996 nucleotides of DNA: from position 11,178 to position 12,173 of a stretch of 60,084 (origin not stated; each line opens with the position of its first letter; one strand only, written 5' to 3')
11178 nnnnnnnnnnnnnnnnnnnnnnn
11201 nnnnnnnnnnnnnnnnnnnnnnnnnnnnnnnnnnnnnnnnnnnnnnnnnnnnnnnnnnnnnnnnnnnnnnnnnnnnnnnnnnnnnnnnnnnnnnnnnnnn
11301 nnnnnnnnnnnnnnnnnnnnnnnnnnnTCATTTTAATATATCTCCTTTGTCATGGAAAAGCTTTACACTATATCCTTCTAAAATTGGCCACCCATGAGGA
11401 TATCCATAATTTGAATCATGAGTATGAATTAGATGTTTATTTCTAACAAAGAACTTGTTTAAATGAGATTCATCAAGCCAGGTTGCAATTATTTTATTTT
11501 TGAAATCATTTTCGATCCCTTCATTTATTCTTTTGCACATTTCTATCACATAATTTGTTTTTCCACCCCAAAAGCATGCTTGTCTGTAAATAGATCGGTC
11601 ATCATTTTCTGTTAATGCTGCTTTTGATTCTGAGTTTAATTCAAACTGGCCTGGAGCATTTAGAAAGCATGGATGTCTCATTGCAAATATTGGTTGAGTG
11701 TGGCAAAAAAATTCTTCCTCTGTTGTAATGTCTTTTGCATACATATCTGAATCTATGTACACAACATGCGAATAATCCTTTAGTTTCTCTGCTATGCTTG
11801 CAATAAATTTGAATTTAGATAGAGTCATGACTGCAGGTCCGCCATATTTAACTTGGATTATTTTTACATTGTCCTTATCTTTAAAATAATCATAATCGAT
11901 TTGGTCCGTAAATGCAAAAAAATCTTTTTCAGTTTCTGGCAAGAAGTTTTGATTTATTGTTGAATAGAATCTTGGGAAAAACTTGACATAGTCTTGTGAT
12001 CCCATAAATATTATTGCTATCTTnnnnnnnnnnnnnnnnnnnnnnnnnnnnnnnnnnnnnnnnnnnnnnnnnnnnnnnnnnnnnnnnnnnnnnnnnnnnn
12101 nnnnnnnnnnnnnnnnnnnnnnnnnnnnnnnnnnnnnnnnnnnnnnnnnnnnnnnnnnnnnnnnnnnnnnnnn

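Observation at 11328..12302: ABO-blood-group-type GT6 glycosyltransferase with an intact DxD motif in an archaeal glycan cluster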

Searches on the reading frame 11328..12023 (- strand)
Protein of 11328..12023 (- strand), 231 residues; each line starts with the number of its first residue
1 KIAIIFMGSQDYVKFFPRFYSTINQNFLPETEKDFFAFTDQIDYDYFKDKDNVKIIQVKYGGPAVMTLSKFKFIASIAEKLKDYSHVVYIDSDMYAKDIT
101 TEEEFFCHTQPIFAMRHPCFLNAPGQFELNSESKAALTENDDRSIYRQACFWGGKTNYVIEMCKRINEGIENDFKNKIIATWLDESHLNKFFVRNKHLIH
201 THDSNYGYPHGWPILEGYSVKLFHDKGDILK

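Call 26: search_solved_structures(query=window:11328-12023:-, max_evalue=1e-10, show_alignments=5)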
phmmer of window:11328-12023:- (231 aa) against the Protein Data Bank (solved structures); distinct sequences matched with E-value up to 1e-10: 47.
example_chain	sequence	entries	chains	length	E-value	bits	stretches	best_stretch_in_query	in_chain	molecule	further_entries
4ayj_A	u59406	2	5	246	3e-15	59.8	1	2-225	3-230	BOGT - METAL-INDEPENDENT GLYCOSYLTRANSFERASE | BOGT-METAL-INDEPENDENT GLYCOSYLTRANSFERASE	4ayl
4cjb_A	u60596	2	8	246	7.6e-15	58.5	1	2-225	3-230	GLYCOSYLTRANSFERASE FAMILY 6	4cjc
4cj8_A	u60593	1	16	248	7.8e-15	58.5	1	2-225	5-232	GLYCOSYLTRANSFERASE FAMILY 6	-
2y7a_A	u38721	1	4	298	2.8e-12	50.1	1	7-197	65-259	ABO GLYCOSYLTRANSFERASE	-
6bjm_A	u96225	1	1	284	3e-12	50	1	7-197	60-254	ABO blood group (Transferase A, alpha 1-3-N-acetylgalactosaminyltransferase transferase B,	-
3sxa_A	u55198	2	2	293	4.7e-12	49.4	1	7-197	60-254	Histo-blood group ABO system transferase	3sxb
2riz_A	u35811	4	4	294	4.8e-12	49.3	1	7-197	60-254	Glycoprotein-fucosylgalactoside alpha-galactosyltransferase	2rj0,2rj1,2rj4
3u0x_A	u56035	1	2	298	5e-12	49.3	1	7-197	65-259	Histo-blood group ABO system transferase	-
5c1h_A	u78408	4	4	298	5e-12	49.3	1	7-197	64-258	Histo-blood group ABO system transferase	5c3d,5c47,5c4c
3i0h_A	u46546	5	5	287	5.3e-12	49.2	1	7-197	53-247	ABO glycosyltransferase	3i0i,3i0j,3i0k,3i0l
3i0c_A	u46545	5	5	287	5.5e-12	49.2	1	7-197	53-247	ABO glycosyltransferase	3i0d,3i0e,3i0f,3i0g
1r7u_A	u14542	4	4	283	7.4e-12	48.7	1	7-197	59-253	Glycoprotein-fucosylgalactoside alpha-galactosyltransferase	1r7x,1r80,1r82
2pgv_A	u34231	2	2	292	8e-12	48.6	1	7-197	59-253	Glycoprotein-fucosylgalactoside alpha-galactosyltransferase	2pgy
1lz7_A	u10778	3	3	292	8.1e-12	48.6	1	7-197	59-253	Glycosyltransferase B | Histo-blood group ABO system transferase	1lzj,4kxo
1ziz_A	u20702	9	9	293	8.2e-12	48.6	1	7-197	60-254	ABO blood group (transferase A, alpha 1-3-N-acetylgalactosaminyltransferase; transferase B | Histo-blood group ABO system transferase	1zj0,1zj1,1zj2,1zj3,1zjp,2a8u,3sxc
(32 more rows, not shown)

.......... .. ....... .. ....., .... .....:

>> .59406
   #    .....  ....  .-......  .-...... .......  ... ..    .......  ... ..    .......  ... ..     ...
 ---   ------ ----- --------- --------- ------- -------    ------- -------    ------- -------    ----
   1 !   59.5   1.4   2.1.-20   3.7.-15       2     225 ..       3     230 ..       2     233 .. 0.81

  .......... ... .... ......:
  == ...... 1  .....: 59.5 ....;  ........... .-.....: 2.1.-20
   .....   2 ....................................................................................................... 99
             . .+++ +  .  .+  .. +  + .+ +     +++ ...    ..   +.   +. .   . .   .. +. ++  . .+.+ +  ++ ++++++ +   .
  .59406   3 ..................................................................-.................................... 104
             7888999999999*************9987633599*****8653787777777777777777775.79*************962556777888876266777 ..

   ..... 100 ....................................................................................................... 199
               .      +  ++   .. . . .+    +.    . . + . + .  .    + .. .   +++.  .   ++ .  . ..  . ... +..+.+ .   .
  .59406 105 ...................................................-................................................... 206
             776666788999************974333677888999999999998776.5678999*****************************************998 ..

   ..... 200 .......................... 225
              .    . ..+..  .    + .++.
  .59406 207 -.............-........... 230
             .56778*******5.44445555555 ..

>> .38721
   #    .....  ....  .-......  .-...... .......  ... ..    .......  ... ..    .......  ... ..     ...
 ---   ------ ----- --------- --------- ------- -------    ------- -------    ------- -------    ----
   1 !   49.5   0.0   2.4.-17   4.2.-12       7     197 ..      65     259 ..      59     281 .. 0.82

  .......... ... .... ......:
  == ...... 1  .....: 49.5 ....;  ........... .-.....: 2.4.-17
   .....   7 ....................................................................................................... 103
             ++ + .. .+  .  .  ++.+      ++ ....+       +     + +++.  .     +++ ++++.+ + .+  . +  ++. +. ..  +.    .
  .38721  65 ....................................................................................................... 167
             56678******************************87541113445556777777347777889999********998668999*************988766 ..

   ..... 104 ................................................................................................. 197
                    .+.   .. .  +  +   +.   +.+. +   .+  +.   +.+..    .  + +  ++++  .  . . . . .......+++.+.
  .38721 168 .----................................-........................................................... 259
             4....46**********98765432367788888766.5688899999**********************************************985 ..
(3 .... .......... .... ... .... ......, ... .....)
